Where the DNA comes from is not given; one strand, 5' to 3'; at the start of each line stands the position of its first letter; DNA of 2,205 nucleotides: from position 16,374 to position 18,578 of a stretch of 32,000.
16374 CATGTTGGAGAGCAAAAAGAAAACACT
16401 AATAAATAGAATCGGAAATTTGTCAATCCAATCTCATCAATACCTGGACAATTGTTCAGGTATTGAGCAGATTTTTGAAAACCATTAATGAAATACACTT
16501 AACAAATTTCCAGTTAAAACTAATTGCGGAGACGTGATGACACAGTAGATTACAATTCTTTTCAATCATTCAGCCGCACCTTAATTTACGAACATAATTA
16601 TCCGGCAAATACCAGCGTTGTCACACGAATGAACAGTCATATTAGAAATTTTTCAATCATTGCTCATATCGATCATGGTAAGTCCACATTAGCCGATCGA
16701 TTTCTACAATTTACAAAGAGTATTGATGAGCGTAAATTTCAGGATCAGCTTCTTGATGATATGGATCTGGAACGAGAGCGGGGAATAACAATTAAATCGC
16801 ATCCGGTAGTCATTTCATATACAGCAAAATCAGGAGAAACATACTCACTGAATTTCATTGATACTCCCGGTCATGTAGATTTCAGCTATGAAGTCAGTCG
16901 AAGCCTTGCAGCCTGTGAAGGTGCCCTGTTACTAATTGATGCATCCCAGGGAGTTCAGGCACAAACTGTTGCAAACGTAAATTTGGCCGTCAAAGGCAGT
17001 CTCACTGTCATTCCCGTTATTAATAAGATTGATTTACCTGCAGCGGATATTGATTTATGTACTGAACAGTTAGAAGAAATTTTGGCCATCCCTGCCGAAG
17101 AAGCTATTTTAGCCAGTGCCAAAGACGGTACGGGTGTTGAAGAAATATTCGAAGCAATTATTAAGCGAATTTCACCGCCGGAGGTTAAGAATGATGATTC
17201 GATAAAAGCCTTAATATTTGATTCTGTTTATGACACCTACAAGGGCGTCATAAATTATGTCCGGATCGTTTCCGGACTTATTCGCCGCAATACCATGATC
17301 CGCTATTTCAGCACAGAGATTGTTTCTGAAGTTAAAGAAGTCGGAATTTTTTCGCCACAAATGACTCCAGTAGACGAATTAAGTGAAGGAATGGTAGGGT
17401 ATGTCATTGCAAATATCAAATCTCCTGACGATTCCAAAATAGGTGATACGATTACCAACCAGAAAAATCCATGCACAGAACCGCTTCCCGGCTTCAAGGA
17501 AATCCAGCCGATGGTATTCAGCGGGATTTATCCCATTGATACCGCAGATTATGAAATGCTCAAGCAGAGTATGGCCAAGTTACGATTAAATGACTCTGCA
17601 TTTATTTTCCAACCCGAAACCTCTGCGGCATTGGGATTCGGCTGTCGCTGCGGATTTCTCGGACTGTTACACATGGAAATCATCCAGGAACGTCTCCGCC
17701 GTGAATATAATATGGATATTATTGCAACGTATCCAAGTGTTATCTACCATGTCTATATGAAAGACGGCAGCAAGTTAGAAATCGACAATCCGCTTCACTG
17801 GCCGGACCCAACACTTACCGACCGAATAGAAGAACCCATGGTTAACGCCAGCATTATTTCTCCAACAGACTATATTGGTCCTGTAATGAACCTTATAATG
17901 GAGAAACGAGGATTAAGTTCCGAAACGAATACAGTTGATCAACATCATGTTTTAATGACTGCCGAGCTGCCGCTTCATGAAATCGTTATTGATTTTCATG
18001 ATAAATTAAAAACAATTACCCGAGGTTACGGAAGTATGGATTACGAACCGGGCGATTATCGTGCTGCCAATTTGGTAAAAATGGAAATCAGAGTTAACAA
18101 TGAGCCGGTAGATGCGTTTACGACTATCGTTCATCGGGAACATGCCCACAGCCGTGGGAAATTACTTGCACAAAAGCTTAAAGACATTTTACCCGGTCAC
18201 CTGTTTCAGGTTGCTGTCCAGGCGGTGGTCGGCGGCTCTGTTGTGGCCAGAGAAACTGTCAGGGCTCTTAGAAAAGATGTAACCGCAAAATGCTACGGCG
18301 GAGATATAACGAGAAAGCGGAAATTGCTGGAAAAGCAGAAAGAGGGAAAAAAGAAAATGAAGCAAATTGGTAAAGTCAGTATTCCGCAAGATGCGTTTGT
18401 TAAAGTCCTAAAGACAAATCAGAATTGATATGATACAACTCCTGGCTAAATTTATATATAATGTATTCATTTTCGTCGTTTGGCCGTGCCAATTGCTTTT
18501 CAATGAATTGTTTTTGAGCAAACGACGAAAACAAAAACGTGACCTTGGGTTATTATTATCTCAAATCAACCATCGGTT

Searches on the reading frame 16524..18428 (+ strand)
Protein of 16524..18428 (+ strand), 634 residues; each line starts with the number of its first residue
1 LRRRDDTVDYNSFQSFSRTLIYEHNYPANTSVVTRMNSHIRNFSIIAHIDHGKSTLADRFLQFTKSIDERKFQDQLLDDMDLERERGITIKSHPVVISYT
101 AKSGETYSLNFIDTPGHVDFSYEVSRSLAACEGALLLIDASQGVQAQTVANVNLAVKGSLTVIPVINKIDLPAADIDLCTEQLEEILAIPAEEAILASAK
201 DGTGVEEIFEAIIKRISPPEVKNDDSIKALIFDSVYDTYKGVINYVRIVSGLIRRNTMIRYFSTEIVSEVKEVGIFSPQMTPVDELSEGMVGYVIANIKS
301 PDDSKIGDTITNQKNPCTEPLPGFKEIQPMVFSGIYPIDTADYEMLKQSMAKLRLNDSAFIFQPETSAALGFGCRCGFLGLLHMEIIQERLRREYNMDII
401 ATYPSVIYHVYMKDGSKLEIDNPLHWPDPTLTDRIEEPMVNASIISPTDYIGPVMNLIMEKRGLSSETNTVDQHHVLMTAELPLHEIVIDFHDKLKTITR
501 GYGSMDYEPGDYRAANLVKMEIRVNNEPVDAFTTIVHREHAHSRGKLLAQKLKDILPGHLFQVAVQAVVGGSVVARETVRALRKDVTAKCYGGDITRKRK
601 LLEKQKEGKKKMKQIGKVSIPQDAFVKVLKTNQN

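Call 14: search_protein_families(library=pfam, proteins=[window:16524-18428:+], max_evalue=0.001)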
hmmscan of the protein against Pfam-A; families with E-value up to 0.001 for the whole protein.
window:16524-18428:+ (634 aa): 6 families
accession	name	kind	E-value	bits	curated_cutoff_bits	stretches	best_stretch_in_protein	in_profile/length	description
PF00009.33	GTP_EFTU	-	7.2e-52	176.1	26.5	1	39-216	2-186/188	Elongation factor Tu GTP binding domain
PF06421.17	LepA_C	-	6.3e-47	158.6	29.7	1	524-630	1-107/107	GTP-binding protein LepA C-terminus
PF00679.30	EFG_C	-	1.7e-19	70.1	27.9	1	435-521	2-87/89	Elongation factor G C-terminus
PF03144.31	GTP_EFTU_D2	-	1.1e-09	39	30.3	1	241-311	1-73/73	Elongation factor Tu domain 2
PF14492.12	EFG_III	-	0.00033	21.1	27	0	328-400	3-72/75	Elongation Factor G, domain III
PF16658.11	RF3_C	-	0.00064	20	40.1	0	327-402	7-79/132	Class II release factor RF3, C-terminal domain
